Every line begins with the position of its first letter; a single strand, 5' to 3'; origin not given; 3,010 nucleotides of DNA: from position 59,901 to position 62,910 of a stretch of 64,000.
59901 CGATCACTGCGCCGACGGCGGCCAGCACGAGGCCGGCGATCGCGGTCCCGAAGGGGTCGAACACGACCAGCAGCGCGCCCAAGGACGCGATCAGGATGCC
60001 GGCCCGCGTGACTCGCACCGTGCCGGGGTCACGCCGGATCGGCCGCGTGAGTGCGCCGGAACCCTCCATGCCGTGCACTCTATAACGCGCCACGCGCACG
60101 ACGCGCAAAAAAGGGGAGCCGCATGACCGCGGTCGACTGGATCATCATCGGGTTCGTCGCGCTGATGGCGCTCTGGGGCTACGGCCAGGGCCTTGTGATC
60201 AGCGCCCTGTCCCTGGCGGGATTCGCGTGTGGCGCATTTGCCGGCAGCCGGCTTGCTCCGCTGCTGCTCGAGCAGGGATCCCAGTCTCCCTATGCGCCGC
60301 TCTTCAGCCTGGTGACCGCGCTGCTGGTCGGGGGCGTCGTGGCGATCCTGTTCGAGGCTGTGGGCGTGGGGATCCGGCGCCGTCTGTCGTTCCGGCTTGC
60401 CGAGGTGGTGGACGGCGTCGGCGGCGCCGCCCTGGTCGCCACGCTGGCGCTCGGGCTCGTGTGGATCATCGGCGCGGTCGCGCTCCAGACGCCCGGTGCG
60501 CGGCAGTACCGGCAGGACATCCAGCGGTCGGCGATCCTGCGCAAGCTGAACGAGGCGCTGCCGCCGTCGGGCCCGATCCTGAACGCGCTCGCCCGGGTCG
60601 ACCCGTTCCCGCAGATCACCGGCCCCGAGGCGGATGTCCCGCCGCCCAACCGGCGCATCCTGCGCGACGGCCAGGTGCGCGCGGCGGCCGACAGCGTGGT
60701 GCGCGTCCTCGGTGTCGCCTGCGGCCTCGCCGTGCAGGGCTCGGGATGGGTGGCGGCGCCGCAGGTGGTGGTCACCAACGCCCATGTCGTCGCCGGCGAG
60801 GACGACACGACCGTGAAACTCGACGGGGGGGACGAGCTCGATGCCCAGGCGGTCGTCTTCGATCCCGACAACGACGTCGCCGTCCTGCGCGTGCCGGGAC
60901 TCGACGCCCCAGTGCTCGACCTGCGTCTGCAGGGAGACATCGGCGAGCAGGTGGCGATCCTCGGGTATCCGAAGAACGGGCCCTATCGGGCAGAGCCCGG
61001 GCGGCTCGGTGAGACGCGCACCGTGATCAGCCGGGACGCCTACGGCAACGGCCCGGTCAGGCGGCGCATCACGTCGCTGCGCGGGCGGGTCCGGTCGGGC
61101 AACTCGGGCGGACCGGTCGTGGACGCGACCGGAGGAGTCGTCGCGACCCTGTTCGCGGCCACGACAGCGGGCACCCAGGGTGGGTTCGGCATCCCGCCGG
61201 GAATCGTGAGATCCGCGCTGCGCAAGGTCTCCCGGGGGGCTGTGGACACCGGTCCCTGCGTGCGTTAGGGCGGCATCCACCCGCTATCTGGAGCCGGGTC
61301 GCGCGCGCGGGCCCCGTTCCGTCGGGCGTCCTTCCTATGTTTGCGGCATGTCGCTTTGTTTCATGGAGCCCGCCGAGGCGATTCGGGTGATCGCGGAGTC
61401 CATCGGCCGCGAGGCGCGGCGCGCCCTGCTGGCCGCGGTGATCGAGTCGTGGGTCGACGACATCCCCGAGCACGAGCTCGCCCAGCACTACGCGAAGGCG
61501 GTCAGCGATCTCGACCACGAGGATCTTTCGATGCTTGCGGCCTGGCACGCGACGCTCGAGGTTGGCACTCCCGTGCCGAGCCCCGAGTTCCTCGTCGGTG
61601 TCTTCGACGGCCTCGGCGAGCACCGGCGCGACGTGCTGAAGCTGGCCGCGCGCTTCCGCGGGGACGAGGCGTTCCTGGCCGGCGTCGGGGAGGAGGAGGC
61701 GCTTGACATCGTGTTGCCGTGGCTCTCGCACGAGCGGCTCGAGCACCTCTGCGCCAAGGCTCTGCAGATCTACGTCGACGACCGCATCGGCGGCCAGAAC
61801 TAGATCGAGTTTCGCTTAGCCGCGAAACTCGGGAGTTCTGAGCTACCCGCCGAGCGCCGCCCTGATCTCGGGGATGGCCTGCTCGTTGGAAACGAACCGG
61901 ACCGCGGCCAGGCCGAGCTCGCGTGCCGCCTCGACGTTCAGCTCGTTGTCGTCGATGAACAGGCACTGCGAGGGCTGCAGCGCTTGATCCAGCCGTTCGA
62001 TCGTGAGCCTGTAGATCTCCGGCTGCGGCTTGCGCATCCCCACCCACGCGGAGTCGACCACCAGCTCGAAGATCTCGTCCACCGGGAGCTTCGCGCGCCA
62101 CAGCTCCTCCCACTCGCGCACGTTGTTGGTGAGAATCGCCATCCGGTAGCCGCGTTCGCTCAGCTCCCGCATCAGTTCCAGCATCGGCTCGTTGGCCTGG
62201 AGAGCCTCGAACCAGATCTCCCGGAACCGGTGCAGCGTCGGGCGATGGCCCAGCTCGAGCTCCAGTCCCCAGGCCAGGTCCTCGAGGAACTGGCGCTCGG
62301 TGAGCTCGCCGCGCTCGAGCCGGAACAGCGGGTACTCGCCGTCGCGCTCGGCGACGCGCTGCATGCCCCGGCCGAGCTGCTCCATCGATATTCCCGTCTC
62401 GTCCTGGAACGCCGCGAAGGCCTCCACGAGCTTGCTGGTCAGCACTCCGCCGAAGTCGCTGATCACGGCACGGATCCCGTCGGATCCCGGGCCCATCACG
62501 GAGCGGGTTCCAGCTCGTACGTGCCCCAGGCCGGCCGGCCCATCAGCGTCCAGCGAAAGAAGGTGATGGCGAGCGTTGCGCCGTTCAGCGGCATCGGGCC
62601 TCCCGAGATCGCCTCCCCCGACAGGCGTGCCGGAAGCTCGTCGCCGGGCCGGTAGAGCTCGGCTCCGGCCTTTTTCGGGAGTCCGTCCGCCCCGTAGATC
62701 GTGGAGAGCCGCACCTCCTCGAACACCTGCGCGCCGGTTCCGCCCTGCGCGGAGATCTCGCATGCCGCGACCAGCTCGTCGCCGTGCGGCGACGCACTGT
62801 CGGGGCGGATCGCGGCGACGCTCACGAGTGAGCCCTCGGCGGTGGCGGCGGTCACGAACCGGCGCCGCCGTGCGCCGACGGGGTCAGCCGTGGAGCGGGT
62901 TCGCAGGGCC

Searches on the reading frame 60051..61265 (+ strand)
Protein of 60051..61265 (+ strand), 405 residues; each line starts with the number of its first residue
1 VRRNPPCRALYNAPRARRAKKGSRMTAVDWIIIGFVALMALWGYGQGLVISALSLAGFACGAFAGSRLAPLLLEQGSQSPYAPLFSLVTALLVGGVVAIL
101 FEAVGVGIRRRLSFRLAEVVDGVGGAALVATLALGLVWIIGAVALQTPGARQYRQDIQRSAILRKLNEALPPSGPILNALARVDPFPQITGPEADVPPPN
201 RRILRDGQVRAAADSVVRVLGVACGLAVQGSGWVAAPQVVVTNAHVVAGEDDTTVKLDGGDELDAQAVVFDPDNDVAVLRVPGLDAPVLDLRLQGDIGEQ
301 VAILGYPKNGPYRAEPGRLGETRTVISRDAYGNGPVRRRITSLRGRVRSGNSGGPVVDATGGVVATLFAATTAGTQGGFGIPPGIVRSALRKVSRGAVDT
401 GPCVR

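Call 92: search_protein_families(library=pfam, proteins=[window:60051-61265:+], max_evalue=0.0001)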
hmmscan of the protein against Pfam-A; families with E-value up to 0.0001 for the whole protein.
window:60051-61265:+ (405 aa): 3 families
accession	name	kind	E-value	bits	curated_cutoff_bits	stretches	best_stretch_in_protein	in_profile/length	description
PF13365.12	Trypsin_2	-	2.5e-22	80.6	27.6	1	230-365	1-143/144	Trypsin-like peptidase domain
PF02674.22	Colicin_V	-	4.7e-13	49.8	29.3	1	28-169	1-142/144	Colicin V production protein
PF00089.32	Trypsin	-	7.1e-08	33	20.6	1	231-368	28-192/220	Trypsin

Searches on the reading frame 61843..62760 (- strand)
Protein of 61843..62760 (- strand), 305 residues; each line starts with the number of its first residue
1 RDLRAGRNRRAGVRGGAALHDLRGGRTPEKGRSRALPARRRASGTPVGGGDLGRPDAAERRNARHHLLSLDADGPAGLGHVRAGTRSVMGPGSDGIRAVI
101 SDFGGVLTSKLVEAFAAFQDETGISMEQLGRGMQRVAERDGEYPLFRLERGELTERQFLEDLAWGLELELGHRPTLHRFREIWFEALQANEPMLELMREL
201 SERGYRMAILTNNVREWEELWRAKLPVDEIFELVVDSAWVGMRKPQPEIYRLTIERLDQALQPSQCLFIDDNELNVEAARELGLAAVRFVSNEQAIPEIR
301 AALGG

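Call 92: search_protein_families(library=pfam, proteins=[window:61843-62760:-], max_evalue=0.0001)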
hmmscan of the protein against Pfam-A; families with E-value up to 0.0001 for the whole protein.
window:61843-62760:- (305 aa): 2 families
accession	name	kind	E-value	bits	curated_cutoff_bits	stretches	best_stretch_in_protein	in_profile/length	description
PF00702.32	Hydrolase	-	1.3e-18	68.5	26.4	1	96-283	1-191/191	haloacid dehalogenase-like hydrolase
PF13419.12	HAD_2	-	2.8e-15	57.3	23.8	1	177-287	67-176/178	Haloacid dehalogenase-like hydrolase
